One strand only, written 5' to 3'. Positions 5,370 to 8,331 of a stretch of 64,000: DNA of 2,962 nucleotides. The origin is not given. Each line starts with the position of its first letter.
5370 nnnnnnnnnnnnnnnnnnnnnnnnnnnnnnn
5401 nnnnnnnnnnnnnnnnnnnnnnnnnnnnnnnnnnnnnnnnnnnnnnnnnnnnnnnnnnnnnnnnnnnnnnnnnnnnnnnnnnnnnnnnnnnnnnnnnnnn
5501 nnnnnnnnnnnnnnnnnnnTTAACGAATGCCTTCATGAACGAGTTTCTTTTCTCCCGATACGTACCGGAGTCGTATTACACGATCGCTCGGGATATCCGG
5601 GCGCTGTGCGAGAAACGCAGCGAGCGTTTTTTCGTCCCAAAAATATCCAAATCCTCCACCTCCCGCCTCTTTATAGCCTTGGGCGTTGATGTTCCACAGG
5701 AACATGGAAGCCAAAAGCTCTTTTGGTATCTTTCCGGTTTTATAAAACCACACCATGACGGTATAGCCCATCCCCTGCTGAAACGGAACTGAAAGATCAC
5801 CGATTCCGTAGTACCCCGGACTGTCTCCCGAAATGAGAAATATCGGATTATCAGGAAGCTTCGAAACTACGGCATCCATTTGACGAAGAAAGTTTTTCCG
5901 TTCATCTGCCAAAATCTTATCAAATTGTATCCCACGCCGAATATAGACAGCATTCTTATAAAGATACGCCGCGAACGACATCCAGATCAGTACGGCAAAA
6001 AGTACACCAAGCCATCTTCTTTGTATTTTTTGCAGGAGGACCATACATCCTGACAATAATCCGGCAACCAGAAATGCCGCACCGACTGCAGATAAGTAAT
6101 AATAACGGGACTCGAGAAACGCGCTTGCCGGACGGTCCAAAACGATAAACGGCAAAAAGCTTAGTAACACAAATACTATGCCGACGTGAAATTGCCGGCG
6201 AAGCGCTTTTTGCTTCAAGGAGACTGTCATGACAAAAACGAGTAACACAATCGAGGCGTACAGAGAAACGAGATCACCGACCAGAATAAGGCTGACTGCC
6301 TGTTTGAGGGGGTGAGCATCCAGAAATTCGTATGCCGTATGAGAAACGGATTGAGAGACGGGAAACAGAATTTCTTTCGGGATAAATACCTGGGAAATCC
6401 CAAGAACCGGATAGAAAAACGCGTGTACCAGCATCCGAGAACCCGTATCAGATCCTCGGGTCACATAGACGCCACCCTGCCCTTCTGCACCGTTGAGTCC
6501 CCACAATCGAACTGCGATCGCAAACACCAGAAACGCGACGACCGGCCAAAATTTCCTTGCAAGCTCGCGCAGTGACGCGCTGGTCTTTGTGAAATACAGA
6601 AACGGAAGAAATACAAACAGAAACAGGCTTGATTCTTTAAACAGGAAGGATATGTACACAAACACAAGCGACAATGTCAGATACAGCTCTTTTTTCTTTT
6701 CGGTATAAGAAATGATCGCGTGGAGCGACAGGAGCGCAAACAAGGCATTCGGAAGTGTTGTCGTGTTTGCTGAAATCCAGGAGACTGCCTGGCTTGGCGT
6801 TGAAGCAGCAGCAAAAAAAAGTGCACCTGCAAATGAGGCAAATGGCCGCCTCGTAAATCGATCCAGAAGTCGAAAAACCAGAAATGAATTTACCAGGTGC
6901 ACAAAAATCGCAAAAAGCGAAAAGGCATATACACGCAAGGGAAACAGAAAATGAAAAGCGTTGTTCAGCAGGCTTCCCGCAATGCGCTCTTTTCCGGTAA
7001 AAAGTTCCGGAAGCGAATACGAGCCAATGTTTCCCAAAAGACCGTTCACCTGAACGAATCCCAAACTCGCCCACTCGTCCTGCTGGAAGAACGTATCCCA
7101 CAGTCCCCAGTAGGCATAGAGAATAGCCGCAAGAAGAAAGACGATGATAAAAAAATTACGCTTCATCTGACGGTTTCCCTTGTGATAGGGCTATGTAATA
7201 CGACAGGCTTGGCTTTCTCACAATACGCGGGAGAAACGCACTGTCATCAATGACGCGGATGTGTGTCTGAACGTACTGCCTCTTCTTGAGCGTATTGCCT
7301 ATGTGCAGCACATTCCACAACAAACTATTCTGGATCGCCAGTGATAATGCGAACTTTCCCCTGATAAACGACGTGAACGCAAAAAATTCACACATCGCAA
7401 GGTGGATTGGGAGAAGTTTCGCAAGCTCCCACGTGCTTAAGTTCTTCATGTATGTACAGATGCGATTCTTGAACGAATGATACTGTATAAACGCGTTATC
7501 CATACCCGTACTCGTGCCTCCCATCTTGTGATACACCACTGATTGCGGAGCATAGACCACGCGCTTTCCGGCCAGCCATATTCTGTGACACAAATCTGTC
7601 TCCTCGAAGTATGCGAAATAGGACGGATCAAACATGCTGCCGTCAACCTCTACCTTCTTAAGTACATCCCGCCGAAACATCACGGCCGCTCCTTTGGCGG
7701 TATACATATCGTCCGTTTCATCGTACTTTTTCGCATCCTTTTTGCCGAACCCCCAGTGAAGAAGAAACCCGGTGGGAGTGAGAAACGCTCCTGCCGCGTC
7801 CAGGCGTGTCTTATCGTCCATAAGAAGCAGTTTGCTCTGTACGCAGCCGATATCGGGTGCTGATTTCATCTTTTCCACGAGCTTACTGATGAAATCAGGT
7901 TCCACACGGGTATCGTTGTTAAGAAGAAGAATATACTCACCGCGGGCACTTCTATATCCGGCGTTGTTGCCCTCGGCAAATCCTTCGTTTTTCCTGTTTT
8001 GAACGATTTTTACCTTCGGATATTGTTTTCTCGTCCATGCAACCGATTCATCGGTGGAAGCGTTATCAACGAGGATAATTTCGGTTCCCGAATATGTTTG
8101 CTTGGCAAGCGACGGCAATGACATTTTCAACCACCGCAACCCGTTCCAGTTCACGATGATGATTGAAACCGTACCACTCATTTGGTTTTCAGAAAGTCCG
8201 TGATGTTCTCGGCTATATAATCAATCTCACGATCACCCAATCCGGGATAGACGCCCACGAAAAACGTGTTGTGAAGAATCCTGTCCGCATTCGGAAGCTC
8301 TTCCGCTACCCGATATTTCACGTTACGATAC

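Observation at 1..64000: A hyper-expanded 'donor-flip-transfer' glycosylation super-cluster with about 24 GT-C paralogs in 64 kb.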

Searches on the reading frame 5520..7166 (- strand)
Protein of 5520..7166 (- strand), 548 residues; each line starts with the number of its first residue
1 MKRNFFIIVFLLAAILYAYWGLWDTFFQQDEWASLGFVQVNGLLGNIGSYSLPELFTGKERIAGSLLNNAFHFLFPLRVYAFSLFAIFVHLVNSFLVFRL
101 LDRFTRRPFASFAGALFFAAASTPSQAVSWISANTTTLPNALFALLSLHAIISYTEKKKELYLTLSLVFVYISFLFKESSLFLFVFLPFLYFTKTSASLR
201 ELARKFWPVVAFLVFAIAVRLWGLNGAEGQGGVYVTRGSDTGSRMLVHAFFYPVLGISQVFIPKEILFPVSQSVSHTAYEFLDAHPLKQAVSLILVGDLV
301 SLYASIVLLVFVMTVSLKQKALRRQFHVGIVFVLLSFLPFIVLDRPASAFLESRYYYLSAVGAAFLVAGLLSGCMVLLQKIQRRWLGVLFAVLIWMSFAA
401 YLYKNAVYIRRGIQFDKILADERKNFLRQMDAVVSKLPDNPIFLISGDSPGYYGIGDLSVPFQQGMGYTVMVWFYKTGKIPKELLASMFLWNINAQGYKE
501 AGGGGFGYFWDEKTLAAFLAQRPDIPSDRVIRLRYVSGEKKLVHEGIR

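Call 5: search_protein_families(library=pfam, proteins=[window:5520-7166:-], max_evalue=0.01)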
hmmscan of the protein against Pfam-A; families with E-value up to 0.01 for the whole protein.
window:5520-7166:- (548 aa): 1 family
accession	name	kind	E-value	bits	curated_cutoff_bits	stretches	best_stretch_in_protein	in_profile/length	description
PF13231.12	PMT_2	-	5.2e-05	23.9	26.1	1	70-219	12-154/160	Dolichyl-phosphate-mannose-protein mannosyltransferase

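Call 22: search_protein_families(library=ncbifam, proteins=[window:5520-7166:-], max_evalue=0.001)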
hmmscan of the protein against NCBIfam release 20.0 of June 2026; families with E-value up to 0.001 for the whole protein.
window:5520-7166:- (548 aa): 0 families

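Call 27: search_solved_structures(query=A2, max_evalue=1)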
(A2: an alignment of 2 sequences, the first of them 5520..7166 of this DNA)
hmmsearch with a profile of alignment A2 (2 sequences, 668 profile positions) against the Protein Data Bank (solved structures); distinct sequences matched with E-value up to 1: 1.
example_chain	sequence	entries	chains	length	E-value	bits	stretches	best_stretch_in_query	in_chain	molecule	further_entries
5h8w_A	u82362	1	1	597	0.8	11.2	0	550-620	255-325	ATP-dependent DNA helicase Ta0057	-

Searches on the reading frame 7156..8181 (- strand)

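Call 5: search_protein_families(library=pfam, proteins=[window:7156-8181:-], max_evalue=0.01)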
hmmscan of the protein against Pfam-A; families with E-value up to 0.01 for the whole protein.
window:7156-8181:- (341 aa): 5 families
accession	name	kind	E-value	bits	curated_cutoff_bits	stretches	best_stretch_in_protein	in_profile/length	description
PF00535.33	Glycos_transf_2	-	2.5e-26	93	23.3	1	6-177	1-167/168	Glycosyl transferase family 2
PF13641.12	Glyco_tranf_2_3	-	9.2e-19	68.8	27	1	5-221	3-214/230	Glycosyltransferase like family 2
PF13632.12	Glyco_trans_2_3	-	2.6e-12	47.4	27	1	83-248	1-143/198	Glycosyl transferase family group 2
PF13506.12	Glyco_transf_21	-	7.1e-06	26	21.7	1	73-177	23-117/174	Glycosyl transferase family 21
PF10111.15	Glyco_tranf_2_2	-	0.0002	21.4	27.3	1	7-219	4-217/276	Glycosyltransferase like family 2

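Call 21: search_protein_families(library=ncbifam, proteins=[window:7156-8181:-], max_evalue=0.00001)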
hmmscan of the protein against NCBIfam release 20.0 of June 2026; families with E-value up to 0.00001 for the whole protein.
window:7156-8181:- (341 aa): 16 families
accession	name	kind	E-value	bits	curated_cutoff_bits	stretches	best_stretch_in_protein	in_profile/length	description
TIGR03965.1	mycofact_glyco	equivalog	5.5e-18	65.1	280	1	4-219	75-281/467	mycofactocin biosynthesis glycosyltransferase MftF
TIGR03937.1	PgaC_IcaA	equivalog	7.9e-17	61.3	422.3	1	4-266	46-299/407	poly-beta-1,6-N-acetyl-D-glucosamine synthase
NF038299.1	EPS_HpsN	equivalog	1.1e-16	60.7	425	1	4-257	2-263/317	hormogonium polysaccharide biosynthesis glycosyltransferase HpsN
NF041875.1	EPS_EpsD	equivalog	1.6e-16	60.6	370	1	5-106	1-105/325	exopolysaccharide biosynthesis glycosyltransferase EpsD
NF007482.0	PRK10073.1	equivalog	2.8e-16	59.4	423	1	4-104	7-109/334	glycosyltransferase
NF041394.1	GtaseAglG_Halo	equivalog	5.6e-14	52.1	440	1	5-220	3-217/304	glucosyl-dolichyl phosphate glucuronosyltransferase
NF047683.1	TeichurnBiosyTuaG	equivalog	1.7e-12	47.5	400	1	4-108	7-114/252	teichuronic acid biosynthesis protein TuaG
TIGR03111.1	glyc2_xrt_Gpos1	hypoth_equivalog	4.1e-12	45.6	363.95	1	4-178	50-231/439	TIGR03111 family XrtG-associated glycosyltransferase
TIGR01556.1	rhamnosyltran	subfamily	5.8e-12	45.4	200.55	1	15-227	7-209/281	rhamnosyltransferase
TIGR04283.1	glyco_like_mftF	equivalog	6.8e-12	45.4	182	1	5-117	1-110/221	TIGR04283 family arsenosugar biosynthesis glycosyltransferase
NF053739.1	GlytfEpsEBac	equivalog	2.2e-11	43.2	450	1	5-124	3-126/265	glycosyltransferase EpsE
NF050050.1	ProtGlycPglI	equivalog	7.2e-11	42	500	1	4-107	3-110/306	GalNAc(5)-diNAcBac-PP-undecaprenol beta-1,3-glucosyltransferase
TIGR04242.1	nodulat_NodC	equivalog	2.7e-10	39.8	550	1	5-215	50-261/395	chitooligosaccharide synthase NodC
NF045692.1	OglycostaseCruG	equivalog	8.4e-09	34.8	600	1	3-178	41-219/386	2'-O-glycosyltransferase CruG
NF038302.1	EPS_HpsE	equivalog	1.1e-08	34.4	300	1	5-220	3-224/307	hormogonium polysaccharide biosynthesis glycosyltransferase HpsE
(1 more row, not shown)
